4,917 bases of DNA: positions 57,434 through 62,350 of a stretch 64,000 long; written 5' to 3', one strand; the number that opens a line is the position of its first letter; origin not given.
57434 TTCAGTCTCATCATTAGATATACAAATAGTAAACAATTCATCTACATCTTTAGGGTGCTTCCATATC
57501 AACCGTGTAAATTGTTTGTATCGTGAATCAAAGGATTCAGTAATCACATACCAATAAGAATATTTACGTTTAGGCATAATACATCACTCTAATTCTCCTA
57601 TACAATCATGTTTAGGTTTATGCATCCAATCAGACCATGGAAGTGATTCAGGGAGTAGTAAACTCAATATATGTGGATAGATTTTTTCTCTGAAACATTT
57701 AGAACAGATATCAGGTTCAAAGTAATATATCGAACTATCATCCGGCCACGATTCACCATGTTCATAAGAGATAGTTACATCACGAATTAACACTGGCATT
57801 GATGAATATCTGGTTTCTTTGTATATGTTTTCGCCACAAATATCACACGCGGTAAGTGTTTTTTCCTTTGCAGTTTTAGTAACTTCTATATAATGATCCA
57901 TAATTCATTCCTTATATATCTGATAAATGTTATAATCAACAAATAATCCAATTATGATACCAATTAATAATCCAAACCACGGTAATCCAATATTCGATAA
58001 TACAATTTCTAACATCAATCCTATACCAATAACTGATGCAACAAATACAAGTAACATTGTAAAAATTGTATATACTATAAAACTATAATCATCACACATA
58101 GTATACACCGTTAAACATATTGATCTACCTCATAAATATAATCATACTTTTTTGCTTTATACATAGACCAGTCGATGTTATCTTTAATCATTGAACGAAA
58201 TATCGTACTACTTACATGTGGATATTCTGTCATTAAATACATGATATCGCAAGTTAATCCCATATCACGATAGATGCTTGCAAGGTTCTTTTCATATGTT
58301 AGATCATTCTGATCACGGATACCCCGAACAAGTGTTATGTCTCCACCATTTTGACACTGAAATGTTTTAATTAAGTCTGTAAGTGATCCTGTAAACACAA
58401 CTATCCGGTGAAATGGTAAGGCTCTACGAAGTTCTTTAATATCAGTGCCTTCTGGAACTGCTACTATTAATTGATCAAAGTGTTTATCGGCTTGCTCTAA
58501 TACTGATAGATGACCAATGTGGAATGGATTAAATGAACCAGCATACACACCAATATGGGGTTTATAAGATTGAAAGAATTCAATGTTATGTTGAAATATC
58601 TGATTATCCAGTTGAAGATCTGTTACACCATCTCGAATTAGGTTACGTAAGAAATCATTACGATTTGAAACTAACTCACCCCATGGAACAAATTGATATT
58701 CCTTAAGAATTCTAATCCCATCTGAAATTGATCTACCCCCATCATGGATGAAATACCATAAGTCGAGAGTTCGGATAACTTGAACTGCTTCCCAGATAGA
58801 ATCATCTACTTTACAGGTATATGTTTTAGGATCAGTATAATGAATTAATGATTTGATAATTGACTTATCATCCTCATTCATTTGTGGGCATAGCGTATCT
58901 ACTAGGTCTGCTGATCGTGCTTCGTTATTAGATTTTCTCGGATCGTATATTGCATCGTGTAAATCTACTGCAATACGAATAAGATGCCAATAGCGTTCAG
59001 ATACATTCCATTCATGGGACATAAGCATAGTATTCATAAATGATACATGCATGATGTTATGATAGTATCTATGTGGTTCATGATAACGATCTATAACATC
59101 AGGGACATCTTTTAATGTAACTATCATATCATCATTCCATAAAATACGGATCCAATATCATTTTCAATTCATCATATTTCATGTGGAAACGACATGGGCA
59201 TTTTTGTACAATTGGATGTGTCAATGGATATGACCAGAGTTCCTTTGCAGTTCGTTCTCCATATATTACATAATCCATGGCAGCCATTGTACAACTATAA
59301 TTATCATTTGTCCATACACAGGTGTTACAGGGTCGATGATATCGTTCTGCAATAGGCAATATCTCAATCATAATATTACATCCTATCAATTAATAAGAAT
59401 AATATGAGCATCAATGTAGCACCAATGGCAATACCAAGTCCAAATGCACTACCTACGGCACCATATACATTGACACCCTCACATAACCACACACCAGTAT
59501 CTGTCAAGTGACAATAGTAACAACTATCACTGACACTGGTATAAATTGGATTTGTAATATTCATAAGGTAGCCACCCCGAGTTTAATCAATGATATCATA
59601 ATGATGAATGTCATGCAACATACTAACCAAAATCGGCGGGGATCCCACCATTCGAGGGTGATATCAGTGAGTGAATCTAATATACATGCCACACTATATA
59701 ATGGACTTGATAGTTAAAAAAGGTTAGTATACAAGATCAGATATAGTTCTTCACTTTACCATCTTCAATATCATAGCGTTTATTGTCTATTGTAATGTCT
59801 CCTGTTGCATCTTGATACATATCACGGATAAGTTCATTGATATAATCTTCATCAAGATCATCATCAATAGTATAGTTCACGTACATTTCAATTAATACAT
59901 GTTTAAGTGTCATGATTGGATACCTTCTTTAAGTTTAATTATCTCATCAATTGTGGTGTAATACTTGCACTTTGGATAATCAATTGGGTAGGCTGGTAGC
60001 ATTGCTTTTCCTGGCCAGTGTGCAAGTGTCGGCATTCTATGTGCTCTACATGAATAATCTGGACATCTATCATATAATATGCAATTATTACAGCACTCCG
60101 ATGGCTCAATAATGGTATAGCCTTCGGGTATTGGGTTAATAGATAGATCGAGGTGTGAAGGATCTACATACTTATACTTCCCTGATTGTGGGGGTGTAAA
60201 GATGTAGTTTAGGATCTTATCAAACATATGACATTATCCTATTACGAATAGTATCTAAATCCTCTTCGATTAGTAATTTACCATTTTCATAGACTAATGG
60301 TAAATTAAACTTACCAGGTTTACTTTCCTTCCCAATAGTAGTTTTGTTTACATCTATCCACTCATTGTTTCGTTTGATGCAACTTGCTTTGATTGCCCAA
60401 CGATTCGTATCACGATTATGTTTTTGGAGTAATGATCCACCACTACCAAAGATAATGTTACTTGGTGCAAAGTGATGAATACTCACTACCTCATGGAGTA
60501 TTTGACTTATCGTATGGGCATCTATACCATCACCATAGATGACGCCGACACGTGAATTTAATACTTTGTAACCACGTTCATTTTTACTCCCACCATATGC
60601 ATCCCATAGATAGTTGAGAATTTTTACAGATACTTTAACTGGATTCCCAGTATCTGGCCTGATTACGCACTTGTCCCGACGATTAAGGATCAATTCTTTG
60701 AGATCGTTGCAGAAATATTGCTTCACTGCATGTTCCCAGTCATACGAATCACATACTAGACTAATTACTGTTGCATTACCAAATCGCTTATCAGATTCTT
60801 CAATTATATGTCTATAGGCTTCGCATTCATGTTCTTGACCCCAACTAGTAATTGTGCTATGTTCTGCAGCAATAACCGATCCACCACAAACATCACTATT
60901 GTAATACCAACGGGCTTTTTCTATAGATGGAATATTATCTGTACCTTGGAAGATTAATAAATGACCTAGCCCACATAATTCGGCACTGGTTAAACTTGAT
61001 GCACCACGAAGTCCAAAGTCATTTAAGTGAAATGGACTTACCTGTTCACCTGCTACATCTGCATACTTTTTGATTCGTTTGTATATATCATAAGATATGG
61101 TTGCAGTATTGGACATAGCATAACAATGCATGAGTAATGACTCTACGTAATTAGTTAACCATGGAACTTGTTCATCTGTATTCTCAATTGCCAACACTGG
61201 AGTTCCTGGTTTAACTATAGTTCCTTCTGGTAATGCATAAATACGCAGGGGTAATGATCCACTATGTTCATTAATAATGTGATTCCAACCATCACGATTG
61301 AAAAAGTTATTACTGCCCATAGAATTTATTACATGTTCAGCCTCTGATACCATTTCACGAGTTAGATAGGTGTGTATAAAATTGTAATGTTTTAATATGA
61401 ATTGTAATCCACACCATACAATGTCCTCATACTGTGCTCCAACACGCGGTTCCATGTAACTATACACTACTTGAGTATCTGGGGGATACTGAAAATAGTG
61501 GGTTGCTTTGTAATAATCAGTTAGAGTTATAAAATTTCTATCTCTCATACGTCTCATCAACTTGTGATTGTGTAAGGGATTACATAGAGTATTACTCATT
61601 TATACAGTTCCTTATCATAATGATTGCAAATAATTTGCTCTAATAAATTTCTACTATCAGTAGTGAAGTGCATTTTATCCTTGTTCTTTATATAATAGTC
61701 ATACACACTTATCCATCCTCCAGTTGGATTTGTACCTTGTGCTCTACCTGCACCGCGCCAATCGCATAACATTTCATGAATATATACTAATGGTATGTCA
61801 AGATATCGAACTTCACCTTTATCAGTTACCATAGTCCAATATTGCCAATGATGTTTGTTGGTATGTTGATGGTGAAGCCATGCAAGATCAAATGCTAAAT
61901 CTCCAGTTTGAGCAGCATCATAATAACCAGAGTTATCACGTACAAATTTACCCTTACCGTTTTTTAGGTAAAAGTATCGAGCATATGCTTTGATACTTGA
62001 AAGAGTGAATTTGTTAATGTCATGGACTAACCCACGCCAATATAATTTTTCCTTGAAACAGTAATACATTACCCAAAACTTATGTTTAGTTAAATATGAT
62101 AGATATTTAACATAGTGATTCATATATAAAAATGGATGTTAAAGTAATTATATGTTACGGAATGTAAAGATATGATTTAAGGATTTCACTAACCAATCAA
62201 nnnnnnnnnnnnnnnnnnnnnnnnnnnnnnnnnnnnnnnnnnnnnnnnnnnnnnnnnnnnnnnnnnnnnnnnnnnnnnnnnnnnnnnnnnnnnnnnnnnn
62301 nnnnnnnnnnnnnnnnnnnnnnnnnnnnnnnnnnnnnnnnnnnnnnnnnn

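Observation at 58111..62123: Virus-encoded NAD+ salvage: NAMPT plus an unusual HD-phosphohydrolase/NMNAT fusion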

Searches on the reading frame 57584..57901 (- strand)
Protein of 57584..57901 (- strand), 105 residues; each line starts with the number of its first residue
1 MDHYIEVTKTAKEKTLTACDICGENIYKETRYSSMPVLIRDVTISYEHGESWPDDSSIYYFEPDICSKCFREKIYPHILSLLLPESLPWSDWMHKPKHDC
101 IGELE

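Call 3: search_protein_families(library=pfam, proteins=[window:57584-57901:-], max_evalue=0.1)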
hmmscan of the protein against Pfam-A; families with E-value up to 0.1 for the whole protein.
window:57584-57901:- (105 aa): 1 family
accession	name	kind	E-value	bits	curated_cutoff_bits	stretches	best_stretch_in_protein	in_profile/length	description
PF00569.23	ZZ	-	0.00022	21.4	21.4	0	18-34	6-22/45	Zinc finger, ZZ type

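Call 99: search_protein_families(library=padloc, proteins=[window:57584-57901:-], max_evalue=0.01)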
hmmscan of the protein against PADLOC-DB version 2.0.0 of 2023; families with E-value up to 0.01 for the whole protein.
window:57584-57901:- (105 aa): 0 families

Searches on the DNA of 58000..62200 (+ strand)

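Call 6: search_dna_similar(query=window:58000-62200:+, collection=phages, mode=near, max_rows=20)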
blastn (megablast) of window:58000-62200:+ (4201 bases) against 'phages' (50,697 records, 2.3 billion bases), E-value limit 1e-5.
No match.
